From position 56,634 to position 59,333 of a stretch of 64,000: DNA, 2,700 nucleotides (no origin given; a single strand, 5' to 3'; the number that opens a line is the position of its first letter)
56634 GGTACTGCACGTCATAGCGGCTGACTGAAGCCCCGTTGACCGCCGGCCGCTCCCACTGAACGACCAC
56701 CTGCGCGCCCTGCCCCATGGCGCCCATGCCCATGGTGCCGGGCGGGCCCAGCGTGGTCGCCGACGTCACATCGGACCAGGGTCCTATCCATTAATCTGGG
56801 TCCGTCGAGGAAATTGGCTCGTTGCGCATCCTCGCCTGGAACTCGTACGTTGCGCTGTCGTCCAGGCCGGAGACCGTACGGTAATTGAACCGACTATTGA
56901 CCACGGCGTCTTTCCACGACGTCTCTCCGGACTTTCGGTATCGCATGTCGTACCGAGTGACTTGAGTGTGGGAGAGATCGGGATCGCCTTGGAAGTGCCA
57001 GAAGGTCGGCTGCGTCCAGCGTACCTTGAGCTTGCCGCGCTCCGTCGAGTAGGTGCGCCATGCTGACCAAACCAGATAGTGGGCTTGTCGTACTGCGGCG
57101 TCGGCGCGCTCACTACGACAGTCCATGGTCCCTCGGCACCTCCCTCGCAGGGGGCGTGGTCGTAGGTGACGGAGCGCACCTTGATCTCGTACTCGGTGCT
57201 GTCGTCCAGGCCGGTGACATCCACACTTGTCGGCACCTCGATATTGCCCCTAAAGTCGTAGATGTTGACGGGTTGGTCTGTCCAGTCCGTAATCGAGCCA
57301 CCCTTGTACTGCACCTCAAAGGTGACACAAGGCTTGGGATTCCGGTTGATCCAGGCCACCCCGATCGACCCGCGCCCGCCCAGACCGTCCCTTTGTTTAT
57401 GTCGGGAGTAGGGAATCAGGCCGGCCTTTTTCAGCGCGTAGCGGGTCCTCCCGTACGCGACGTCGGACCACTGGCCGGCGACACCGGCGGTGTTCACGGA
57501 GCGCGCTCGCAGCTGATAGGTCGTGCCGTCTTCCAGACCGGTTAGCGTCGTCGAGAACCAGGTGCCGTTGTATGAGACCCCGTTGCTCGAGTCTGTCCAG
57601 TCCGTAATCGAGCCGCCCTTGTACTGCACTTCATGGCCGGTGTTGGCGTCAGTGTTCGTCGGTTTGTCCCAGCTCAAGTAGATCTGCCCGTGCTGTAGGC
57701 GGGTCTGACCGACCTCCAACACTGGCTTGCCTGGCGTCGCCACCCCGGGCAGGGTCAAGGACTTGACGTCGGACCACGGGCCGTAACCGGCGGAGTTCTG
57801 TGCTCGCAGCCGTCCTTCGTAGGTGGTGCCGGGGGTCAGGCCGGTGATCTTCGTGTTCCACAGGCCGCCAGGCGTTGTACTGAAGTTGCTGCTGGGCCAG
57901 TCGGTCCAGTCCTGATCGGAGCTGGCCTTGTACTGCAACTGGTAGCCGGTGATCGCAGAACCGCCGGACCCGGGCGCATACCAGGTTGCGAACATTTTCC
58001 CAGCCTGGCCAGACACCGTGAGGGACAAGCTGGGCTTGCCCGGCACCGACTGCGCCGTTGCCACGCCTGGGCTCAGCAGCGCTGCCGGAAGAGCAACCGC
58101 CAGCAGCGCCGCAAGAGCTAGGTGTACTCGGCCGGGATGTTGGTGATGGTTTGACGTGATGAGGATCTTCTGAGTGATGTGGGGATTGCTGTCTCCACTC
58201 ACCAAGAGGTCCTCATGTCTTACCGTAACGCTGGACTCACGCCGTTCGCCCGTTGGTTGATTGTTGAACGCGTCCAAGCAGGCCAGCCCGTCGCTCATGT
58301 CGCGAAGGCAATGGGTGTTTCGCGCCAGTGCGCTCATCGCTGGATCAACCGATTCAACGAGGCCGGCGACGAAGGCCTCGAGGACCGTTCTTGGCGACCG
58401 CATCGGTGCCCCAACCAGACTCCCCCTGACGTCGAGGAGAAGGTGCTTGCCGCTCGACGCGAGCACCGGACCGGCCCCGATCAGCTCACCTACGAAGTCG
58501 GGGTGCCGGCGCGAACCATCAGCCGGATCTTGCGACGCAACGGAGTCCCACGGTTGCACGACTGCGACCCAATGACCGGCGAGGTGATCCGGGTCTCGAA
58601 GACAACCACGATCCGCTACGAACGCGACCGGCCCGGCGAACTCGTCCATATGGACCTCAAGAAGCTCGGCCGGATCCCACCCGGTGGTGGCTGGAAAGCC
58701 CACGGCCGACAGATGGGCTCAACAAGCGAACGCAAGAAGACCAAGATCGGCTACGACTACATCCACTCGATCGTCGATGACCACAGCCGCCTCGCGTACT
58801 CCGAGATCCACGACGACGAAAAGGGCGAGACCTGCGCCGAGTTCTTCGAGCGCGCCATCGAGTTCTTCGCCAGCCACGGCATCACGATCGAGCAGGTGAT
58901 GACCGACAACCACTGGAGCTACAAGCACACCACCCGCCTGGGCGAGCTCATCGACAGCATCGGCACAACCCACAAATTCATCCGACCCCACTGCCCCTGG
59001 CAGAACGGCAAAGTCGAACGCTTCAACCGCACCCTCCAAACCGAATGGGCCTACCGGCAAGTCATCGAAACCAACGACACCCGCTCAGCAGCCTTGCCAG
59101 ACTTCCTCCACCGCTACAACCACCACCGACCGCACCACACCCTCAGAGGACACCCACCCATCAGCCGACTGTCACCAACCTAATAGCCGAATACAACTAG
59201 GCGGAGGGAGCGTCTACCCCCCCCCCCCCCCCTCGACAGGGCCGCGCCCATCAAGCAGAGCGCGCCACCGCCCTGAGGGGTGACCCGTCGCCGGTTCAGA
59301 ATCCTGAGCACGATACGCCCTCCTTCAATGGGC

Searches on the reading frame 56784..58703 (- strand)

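Call 61: search_protein_families(library=pfam, proteins=[window:56784-58703:-], max_evalue=0.001)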
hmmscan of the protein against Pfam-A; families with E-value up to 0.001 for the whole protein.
window:56784-58703:- (639 aa): 5 families
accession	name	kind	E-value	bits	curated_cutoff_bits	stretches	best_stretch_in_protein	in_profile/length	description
PF00041.27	fn3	-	1.8e-25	89.4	25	2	227-312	5-79/84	Fibronectin type III domain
PF25059.1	FN3_DSCAM-DSCAML_C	-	3e-16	60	39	1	246-307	15-70/89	DSCAM/DSCAML C-terminal Fn3-like domain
PF16656.11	Pur_ac_phosph_N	-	7.2e-16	59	30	1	226-317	4-92/93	Purple acid Phosphatase, N-terminal domain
PF01108.23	Tissue_fac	-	1.5e-05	25.3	27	0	341-400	37-96/107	Tissue factor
PF21605.3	CRLF2-like_D2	-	0.00017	22.1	27.3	0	449-512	18-70/94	Cytokine receptor-like factor 2-like, D2 domain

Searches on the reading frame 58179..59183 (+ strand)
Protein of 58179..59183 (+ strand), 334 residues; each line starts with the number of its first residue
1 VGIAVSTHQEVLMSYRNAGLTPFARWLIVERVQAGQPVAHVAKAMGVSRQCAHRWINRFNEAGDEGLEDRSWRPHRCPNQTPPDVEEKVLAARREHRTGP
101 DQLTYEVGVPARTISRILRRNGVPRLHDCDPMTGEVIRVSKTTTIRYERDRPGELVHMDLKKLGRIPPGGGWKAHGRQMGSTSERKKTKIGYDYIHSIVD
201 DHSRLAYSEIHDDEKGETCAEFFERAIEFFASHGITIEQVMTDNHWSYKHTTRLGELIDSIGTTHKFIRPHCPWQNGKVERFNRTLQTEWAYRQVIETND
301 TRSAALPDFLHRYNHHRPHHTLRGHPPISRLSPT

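Call 61: search_protein_families(library=pfam, proteins=[window:58179-59183:+], max_evalue=0.001)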
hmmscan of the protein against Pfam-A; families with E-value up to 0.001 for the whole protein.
window:58179-59183:+ (334 aa): 10 families
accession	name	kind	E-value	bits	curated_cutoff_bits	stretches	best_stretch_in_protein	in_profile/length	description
PF13683.12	rve_3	-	1.4e-17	63.6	26.5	1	262-327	2-67/67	Integrase core domain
PF13384.12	HTH_23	-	2e-15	56.5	24.6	1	25-67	7-49/50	Homeodomain-like domain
PF13011.12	LZ_Tnp_IS481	-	1.4e-12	48.2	22.2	1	15-94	4-84/85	leucine-zipper of insertion element IS481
PF13518.12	HTH_28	-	1.5e-12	47.8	25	1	28-74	5-51/52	Helix-turn-helix domain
PF13565.12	HTH_32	-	4.8e-12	46.7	33.7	1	52-118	2-73/73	Homeodomain-like domain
PF13551.12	HTH_29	-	2.3e-11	44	28.1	1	25-86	1-63/64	Winged helix-turn helix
PF00665.32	rve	-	1.2e-10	42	32.6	1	150-272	2-101/102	Integrase core domain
PF13542.12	HTH_Tnp_ISL3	-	0.00077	19.3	27.4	0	17-59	9-50/51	Helix-turn-helix domain of transposase family ISL3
PF13333.12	rve_2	-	0.0009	19.8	22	0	280-328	1-49/56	Integrase core domain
PF25213.1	HVO_A0261_N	-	0.00097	19.4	35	0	88-119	15-46/86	HVO_A0261 N-terminal domain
